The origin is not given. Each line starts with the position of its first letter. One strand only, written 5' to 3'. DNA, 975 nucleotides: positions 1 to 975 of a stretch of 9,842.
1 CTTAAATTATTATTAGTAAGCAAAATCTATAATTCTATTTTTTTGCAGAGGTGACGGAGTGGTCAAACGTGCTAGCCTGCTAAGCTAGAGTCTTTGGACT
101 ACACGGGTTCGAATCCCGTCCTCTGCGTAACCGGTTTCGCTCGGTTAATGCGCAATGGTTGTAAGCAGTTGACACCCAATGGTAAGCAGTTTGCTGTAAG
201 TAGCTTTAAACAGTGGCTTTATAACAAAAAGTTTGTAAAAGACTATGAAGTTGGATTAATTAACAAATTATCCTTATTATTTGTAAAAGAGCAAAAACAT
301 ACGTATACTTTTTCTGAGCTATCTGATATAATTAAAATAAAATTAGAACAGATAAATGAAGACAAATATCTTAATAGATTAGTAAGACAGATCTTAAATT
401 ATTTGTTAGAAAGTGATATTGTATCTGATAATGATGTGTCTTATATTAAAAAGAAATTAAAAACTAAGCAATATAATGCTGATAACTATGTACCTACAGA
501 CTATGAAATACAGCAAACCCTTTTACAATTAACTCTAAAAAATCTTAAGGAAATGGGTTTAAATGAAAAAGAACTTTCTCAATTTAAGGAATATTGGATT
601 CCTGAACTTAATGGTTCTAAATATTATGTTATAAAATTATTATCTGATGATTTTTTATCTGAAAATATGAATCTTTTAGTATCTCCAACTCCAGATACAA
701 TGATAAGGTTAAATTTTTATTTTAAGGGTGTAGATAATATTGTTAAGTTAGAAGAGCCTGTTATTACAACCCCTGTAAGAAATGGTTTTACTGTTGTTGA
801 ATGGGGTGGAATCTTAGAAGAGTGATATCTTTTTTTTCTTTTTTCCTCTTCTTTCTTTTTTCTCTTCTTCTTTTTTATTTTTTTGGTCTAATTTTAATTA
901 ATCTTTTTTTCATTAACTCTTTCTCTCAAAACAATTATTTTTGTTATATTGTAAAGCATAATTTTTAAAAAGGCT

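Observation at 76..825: ORF starting inside the att repeat and open through the tRNA T-arm: degenerate SSV-type integrase or an unrecognised recombinase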

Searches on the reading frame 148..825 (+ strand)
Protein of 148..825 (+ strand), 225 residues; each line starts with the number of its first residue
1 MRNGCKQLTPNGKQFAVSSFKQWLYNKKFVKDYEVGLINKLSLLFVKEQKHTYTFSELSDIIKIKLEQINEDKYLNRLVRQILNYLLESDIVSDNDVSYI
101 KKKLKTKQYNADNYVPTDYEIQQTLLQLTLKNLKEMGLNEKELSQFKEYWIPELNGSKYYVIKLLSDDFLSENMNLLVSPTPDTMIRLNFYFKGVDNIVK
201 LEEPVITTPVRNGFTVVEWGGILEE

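Call 7: search_protein_families(library=pfam, proteins=[window:148-825:+], max_evalue=1)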
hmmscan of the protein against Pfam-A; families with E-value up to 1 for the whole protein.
window:148-825:+ (225 aa): 1 family
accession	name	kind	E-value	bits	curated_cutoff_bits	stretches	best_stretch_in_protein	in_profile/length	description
PF09092.17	Lyase_N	-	0.11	12.8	26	1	10-33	61-84/166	Lyase, N terminal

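Call 8: search_protein_families(library=phrogs, proteins=[window:148-825:+], max_evalue=1)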
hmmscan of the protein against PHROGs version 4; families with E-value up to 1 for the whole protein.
window:148-825:+ (225 aa): 0 families

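Call 10: find_homologous_proteins(query=window:148-825:+, max_evalue=0.01)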
Query window:148-825:+ (225 aa): 229 proteins with E <= 0.01 among 508 candidates; the best 120 are listed.
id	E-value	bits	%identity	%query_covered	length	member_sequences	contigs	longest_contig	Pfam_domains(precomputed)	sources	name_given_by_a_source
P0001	4.5e-136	469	100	97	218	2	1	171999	-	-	-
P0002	6.2e-70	253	92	59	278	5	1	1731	PF16795.11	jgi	jgi:intergrase/recombinase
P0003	4.6e-58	214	85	57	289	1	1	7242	PF16795.11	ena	-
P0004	6.6e-55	204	83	54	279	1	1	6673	PF16795.11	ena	-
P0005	5.5e-54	201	99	42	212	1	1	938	-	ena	-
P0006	2.1e-50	189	94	42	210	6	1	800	-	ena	-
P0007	1.3e-42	164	68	55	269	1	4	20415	PF16795.11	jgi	jgi:intergrase/recombinase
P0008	6.6e-33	132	65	42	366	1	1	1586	-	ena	-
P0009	6.7e-33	132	65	41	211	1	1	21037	-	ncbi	-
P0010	7.5e-33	132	65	42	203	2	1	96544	-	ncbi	-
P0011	1.2e-32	131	67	41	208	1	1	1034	-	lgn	-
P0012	1.7e-32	131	50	59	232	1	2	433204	-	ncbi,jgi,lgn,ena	ncbi:MAG: hypothetical protein WC242_00830 [Candidatus Paceibacterota bacterium]|jgi:hypothetical pr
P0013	7.3e-32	129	67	41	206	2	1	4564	-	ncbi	-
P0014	9.1e-32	128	65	42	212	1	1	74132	-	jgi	jgi:hypothetical protein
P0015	1.3e-31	128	66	41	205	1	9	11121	-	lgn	-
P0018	2.6e-31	127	67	41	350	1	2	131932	-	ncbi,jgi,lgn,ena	-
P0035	4.0e-30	123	50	49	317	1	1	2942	PF05133.20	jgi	-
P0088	3.4e-28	117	52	52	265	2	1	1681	PF16795.11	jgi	-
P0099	1.8e-27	114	55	48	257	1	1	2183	PF16795.11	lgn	-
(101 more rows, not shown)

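Call 11: search_solved_structures(query=window:148-825:+, max_evalue=10, show_alignments=3)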
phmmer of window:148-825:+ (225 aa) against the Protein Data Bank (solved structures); distinct sequences matched with E-value up to 10: 2.
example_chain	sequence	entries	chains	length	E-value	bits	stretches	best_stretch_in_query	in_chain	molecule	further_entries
21bh_G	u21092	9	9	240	0.12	15.2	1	61-148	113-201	a protein | protein structure | Cas5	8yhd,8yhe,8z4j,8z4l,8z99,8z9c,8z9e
1z5y_E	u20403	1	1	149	1.7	11.4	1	114-184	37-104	Thiol:disulfide interchange protein dsbE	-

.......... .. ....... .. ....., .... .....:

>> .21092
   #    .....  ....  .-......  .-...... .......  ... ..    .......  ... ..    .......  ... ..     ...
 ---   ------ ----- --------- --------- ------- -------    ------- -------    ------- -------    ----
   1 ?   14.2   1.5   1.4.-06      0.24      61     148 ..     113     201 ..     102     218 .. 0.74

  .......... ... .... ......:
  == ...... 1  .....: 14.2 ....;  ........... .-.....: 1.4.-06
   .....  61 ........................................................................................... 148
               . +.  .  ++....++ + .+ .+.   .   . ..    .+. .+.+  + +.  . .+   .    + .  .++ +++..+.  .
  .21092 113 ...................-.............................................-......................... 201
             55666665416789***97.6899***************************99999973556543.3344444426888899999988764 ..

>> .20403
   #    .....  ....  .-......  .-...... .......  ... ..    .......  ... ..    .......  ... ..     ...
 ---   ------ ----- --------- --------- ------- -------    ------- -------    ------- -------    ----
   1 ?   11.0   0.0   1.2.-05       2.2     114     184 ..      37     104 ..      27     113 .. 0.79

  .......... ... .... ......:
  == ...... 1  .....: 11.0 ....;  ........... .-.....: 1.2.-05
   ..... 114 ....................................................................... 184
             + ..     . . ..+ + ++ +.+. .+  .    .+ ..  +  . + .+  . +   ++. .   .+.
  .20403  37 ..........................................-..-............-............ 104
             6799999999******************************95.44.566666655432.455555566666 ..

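Call 12: search_protein_families(library=ncbifam, proteins=[window:148-825:+], max_evalue=1)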
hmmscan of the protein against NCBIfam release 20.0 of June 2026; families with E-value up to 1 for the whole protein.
window:148-825:+ (225 aa): 2 families
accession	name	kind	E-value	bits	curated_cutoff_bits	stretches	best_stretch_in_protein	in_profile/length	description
NF047790.1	tRNAmsioHdxaseMiaE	equivalog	0.028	14.1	320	1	27-85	99-157/251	tRNA isopentenyl-2-thiomethyl-A-37 hydroxylase MiaE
TIGR03421.1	FeS_CyaY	equivalog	0.093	12.7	53.25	1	97-162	13-72/104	iron donor protein CyaY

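Call 15: find_encoding_contigs(protein=P0003, flank=10000, max_places=4)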
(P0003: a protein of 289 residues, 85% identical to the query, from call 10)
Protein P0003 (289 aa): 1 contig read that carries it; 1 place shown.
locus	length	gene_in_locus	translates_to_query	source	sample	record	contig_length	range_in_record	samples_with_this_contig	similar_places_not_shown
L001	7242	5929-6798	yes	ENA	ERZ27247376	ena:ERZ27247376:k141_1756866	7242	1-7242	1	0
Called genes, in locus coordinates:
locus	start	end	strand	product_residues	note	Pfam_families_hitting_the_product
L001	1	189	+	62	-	?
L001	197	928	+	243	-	PF00482:T2SSF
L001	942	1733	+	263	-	PF00482:T2SSF (weak)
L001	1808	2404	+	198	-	PF09335:VTT_dom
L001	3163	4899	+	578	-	-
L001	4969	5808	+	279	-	PF01978:TrmB (weak), PF13412:HTH_24, PF12802:MarR_2 (weak)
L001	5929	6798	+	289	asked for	PF16795:Phage_integr_3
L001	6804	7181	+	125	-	-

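Call 16: find_encoding_contigs(protein=P0004, flank=10000, max_places=4)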
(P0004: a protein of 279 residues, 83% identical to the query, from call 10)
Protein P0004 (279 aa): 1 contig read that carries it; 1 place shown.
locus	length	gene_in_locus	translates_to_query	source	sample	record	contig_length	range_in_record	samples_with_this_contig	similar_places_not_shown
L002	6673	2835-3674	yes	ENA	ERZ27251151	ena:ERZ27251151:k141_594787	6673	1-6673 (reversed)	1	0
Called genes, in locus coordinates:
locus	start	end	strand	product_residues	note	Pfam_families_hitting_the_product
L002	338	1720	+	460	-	-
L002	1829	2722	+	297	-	PF13412:HTH_24, PF12802:MarR_2 (weak)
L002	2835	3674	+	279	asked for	PF16795:Phage_integr_3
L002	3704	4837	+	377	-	-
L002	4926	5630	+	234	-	-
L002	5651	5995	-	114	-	PF05635:23S_rRNA_IVP, PF22296:bAvd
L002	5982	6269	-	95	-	-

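Call 17: find_encoding_contigs(protein=P0007, flank=10000, max_places=4)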
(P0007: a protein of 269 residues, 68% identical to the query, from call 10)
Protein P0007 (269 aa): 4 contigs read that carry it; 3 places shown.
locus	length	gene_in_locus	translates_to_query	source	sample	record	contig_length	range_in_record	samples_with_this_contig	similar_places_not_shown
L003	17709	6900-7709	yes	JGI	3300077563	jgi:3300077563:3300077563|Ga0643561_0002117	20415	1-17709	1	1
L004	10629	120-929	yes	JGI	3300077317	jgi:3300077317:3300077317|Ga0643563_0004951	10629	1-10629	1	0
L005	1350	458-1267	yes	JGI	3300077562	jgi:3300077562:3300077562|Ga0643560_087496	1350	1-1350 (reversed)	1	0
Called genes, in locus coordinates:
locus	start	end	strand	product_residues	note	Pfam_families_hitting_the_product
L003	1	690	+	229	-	?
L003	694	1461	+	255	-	PF08843:AbiEii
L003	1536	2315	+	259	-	-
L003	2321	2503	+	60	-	-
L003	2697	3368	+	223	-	PF06026:Rib_5-P_isom_A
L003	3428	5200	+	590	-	PF00437:T2SSE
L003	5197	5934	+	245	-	-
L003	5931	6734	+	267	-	PF00482:T2SSF (weak)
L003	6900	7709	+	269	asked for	PF16795:Phage_integr_3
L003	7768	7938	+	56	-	-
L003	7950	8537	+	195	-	PF04011:LemA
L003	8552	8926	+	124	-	PF00293:NUDIX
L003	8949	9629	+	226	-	PF02834:LigT_PEase (faint), PF13563:2_5_RNA_ligase2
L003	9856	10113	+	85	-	-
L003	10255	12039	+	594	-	PF04471:Mrr_cat, PF22722:NA-iREase1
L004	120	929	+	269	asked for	PF16795:Phage_integr_3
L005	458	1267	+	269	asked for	PF16795:Phage_integr_3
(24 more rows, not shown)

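Call 18: find_encoding_contigs(protein=P0001, flank=10000, max_places=4)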
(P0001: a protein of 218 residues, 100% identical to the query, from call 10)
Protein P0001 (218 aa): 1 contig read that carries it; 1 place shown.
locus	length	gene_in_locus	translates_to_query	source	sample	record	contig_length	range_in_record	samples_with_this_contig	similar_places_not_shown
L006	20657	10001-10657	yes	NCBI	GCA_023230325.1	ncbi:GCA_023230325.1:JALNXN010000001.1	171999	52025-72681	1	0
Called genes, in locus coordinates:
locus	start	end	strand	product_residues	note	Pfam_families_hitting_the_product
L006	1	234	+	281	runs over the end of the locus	PF00482:T2SSF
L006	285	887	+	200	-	PF09335:VTT_dom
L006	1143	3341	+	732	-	PF00009:GTP_EFTU, PF01926:MMR_HSR1 (faint), PF22042:EF-G_D2, PF03144:GTP_EFTU_D2, PF14492:EFG_III, PF03764:EFG_IV, PF00679:EFG_C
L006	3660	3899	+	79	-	-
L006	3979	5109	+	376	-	PF02670:DXP_reductoisom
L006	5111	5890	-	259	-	PF04414:tRNA_deacylase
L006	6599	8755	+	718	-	-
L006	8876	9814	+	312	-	PF01978:TrmB (weak), PF12802:MarR_2 (weak), PF13412:HTH_24, PF13601:HTH_34 (faint)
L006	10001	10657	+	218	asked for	-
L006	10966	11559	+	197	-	-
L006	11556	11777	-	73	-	-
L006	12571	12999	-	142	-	PF01609:DDE_Tnp_1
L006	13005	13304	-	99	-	-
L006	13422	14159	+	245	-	PF01209:Ubie_methyltran (weak), PF03848:TehB (weak), PF13489:Methyltransf_23, PF02353:CMAS (weak), PF13649:Methyltransf_25, PF13847:Methyltransf_31, PF08241:Methyltransf_11, PF08242:Methyltransf_12 (weak)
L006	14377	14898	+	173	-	-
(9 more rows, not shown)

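Call 19: find_encoding_contigs(protein=P0005, flank=10000, max_places=4)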
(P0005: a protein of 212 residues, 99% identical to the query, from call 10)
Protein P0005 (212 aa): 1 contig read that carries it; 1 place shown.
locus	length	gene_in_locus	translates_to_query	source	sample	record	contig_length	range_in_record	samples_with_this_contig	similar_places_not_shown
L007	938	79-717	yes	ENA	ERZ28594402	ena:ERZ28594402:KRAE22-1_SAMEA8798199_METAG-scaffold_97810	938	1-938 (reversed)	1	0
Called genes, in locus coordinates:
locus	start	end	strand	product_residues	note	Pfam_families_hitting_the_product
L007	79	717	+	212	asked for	-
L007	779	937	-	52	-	?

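Call 20: find_encoding_contigs(protein=P0002, flank=10000, max_places=4)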
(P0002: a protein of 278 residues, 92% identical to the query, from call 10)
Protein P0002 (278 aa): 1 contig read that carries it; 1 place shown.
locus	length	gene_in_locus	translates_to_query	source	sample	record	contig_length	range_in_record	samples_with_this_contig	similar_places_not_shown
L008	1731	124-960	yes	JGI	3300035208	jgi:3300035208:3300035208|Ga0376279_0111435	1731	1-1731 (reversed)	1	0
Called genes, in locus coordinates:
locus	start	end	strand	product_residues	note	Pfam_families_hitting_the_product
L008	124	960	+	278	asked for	PF16795:Phage_integr_3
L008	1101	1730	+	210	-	?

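Call 24: search_protein_families(library=pfam, proteins=[P0002, P0003, P0007, P0005, P0018, P0035, P0012], max_evalue=0.1)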
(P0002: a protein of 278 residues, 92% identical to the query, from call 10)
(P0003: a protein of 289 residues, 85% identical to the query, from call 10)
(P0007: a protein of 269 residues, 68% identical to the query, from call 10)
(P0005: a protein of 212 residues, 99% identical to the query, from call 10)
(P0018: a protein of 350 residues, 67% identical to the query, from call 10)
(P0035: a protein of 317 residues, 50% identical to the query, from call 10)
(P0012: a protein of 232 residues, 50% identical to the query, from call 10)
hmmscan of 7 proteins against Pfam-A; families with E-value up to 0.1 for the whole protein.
P0002 (278 aa): 2 families
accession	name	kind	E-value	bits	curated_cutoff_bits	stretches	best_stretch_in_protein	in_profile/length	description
PF16795.10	Phage_integr_3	-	4.5e-28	98.6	27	1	114-271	2-160/161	Archaeal phage integrase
PF09635.15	MetRS-N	-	0.011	16.7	24.8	0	11-40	67-96/121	MetRS-N binding domain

P0003 (289 aa): 1 family
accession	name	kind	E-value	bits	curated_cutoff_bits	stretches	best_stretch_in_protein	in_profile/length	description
PF16795.10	Phage_integr_3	-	2.7e-27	96.1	27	1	122-279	2-160/161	Archaeal phage integrase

P0007 (269 aa): 2 families
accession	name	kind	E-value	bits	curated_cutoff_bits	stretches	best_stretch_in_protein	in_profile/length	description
PF16795.10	Phage_integr_3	-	2e-28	99.7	27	1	107-263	2-159/161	Archaeal phage integrase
PF00598.24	Flu_M1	-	0.042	13.8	23.4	1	5-105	33-136/157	Influenza Matrix protein (M1)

P0005 (212 aa): 0 families

P0018 (350 aa): 0 families

P0035 (317 aa): 2 families
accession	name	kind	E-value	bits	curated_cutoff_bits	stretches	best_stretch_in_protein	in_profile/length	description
PF05133.19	SPP1_portal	-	8.9e-07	28.6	25.5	1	35-126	51-143/416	Phage portal protein, SPP1 Gp6-like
PF04860.17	Phage_portal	-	0.004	16.8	39.1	1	75-215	56-186/321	Phage portal protein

P0012 (232 aa): 3 families
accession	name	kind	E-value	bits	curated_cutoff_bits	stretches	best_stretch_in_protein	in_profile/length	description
PF11174.13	DUF2970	-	0.0035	17.6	27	1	27-52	28-53/56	Protein of unknown function (DUF2970)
PF10321.15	7TM_GPCR_Srt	-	0.047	13.1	23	1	23-60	29-66/313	Serpentine type 7TM GPCR chemoreceptor Srt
PF14914.11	LRRC37AB_C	-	0.084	13.2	27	0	4-56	92-144/147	LRRC37A/B like protein 1 C-terminal domain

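Call 25: search_solved_structures(query=P0002, max_evalue=10, show_alignments=3)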
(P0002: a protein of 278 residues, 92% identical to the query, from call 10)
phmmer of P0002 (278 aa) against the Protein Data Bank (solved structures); distinct sequences matched with E-value up to 10: 3.
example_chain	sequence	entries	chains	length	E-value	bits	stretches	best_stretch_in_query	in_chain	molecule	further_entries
3uxu_A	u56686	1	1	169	2.2e-09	40.5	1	110-273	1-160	Probable integrase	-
3vcf_A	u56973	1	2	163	4.2e-09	39.6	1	111-272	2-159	Probable integrase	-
4dks_A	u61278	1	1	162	5.6e-09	39.2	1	111-272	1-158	Probable integrase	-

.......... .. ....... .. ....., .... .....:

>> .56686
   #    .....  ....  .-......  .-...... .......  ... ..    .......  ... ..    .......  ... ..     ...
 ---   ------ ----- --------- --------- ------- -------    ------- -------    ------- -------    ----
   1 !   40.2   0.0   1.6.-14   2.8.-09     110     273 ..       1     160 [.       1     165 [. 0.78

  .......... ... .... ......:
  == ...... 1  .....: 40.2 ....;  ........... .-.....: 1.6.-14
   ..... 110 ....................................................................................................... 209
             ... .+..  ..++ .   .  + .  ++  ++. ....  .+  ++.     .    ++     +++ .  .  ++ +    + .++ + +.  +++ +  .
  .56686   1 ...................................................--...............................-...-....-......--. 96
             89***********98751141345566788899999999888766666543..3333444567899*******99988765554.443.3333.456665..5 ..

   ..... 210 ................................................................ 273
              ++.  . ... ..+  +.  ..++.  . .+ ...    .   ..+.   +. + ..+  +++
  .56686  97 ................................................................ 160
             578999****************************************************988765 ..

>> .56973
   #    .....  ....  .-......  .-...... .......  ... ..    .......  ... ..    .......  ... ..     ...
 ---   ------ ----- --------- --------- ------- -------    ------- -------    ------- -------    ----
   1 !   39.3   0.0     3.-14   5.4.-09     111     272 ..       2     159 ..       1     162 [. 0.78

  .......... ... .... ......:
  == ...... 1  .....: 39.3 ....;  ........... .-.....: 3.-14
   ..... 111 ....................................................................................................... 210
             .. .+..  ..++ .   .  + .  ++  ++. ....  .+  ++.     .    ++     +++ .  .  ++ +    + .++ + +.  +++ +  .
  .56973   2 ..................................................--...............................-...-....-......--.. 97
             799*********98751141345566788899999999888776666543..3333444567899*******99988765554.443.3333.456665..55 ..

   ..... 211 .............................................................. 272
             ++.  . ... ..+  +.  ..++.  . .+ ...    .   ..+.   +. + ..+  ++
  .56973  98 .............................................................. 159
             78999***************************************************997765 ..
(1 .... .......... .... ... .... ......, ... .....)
